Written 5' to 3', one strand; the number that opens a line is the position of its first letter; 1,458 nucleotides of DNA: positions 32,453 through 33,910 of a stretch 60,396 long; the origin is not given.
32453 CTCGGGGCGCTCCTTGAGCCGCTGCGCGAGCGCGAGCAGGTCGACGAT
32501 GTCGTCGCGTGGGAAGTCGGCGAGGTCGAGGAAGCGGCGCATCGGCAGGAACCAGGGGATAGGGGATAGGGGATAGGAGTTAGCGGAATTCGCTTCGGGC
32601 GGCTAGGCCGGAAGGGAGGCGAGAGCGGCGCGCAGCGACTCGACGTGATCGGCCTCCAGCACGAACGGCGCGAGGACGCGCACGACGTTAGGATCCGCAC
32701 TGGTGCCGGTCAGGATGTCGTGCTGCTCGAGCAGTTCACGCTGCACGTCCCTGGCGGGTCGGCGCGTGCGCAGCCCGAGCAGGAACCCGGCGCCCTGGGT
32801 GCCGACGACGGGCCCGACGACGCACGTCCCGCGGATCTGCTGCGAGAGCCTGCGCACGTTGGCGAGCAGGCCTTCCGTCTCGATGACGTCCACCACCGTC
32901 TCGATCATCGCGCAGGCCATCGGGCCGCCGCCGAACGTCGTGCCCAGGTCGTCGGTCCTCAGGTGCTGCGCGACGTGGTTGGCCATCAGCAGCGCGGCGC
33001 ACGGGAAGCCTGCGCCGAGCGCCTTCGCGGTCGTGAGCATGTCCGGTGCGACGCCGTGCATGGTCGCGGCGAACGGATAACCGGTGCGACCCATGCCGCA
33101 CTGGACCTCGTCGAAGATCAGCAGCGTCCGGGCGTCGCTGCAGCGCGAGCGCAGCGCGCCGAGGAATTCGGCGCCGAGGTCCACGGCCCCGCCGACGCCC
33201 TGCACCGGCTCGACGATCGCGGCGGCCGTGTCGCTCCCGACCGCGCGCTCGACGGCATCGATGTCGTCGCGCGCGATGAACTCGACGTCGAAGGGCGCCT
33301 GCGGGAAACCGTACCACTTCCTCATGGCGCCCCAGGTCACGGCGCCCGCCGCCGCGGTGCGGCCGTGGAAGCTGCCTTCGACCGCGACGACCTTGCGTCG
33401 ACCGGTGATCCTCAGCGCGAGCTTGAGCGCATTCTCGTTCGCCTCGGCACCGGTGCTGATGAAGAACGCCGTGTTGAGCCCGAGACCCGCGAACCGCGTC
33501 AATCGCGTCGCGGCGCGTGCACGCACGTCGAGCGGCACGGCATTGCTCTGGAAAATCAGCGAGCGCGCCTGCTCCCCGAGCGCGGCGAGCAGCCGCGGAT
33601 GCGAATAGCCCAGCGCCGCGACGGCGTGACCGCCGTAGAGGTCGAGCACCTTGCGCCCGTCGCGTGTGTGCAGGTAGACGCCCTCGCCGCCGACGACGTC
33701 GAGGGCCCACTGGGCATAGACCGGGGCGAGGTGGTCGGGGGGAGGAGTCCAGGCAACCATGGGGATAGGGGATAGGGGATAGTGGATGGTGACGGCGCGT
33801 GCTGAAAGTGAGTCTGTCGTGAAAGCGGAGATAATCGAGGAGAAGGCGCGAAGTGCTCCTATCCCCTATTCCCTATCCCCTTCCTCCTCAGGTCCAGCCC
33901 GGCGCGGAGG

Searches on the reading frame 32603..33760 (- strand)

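Call 54: search_protein_families(library=pfam, proteins=[window:32603-33760:-], max_evalue=0.00001)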
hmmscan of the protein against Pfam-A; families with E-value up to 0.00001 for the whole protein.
window:32603-33760:- (385 aa): 1 family
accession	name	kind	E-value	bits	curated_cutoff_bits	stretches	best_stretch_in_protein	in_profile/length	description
PF00202.27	Aminotran_3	-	1.8e-78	264.4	30.5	1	17-378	8-397/403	Aminotransferase class-III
